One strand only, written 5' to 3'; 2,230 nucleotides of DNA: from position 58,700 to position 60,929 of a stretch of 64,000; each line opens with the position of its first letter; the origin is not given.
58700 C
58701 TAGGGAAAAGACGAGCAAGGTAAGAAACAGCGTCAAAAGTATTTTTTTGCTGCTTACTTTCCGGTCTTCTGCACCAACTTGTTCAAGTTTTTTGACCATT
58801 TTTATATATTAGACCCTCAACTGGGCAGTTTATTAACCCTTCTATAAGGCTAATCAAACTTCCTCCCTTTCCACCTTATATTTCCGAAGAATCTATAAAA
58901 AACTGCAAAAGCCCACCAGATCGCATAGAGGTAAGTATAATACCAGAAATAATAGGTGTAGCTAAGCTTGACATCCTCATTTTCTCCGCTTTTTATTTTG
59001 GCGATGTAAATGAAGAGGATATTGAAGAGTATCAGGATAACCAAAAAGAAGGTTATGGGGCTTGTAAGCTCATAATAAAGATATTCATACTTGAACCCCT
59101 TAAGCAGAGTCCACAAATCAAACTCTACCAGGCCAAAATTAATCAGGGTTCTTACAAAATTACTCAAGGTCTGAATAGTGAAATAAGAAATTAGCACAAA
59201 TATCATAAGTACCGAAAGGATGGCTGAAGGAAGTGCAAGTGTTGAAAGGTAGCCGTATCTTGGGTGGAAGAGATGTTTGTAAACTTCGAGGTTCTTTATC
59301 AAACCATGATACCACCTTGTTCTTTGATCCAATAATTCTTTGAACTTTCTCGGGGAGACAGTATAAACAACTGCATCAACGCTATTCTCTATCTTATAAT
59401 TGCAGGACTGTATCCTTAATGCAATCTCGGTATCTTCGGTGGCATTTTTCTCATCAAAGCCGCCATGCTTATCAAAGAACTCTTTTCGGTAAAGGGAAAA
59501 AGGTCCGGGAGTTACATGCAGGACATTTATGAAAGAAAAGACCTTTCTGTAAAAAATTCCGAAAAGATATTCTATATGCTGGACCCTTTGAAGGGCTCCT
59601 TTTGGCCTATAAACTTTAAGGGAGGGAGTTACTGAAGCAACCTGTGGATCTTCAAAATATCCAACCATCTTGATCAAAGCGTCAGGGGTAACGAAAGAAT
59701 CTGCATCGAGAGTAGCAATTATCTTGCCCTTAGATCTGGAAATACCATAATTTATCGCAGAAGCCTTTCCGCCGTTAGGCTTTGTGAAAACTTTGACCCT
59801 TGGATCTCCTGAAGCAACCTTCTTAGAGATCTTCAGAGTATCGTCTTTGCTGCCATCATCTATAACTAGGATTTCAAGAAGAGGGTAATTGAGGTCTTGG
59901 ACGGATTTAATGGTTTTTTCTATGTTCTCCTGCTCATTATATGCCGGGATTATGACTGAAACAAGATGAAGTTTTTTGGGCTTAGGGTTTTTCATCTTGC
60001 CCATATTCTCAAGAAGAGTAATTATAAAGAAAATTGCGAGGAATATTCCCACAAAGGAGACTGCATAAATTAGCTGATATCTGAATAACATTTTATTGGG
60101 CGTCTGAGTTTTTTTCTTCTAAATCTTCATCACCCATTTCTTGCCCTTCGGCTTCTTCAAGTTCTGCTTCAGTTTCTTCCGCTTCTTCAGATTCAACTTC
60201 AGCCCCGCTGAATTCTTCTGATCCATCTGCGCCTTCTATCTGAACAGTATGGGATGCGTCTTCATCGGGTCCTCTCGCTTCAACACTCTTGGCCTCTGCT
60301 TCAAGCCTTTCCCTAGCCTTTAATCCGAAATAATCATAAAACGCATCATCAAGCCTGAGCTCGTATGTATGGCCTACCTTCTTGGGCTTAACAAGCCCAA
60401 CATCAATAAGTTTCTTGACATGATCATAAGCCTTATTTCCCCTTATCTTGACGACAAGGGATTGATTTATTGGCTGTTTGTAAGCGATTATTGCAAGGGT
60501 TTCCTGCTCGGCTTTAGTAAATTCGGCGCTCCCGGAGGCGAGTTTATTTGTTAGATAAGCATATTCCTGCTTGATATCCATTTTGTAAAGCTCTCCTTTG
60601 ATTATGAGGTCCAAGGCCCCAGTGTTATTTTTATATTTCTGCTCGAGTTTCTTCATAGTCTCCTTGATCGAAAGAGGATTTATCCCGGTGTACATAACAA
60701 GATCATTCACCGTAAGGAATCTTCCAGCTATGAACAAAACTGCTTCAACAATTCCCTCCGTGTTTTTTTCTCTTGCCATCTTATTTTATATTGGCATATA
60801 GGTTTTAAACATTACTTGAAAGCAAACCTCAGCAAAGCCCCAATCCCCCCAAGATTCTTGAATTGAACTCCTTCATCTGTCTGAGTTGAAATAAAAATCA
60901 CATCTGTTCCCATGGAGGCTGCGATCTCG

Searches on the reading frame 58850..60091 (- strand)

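Call 58: search_protein_families(library=pfam, proteins=[window:58850-60091:-], max_evalue=0.000001)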
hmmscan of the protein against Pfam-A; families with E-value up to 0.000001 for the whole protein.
window:58850-60091:- (413 aa): 6 families
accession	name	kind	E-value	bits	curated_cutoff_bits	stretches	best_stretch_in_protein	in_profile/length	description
PF00535.33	Glycos_transf_2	-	8.7e-42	143.3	23.3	1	45-209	1-167/168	Glycosyl transferase family 2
PF13641.12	Glyco_tranf_2_3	-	3e-29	103.1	27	1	44-263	3-230/230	Glycosyltransferase like family 2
PF13632.12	Glyco_trans_2_3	-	8.7e-19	68.6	27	1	124-348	1-183/198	Glycosyl transferase family group 2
PF10111.15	Glyco_tranf_2_2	-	1.7e-16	61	27.3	1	45-267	1-238/276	Glycosyltransferase like family 2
PF13506.12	Glyco_transf_21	-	3.3e-13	49.9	21.7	1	109-260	18-172/174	Glycosyl transferase family 21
PF03142.21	Chitin_synth_2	-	3.2e-09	36.4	27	0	116-204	196-287/527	Chitin synthase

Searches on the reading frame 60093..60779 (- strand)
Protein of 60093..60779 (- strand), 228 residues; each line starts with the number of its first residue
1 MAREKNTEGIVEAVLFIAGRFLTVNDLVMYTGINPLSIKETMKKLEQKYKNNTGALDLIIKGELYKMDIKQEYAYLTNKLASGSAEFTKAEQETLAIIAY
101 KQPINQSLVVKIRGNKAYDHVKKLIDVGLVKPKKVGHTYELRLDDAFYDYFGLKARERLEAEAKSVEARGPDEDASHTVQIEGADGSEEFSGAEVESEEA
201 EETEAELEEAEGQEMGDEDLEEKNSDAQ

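Call 58: search_protein_families(library=pfam, proteins=[window:60093-60779:-], max_evalue=0.000001)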
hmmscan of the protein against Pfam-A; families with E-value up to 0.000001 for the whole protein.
window:60093-60779:- (228 aa): 1 family
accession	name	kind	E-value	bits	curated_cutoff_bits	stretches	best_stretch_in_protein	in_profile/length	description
PF04079.22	SMC_ScpB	-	1.5e-33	116.1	27.4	1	10-159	2-157/160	Segregation and condensation complex subunit ScpB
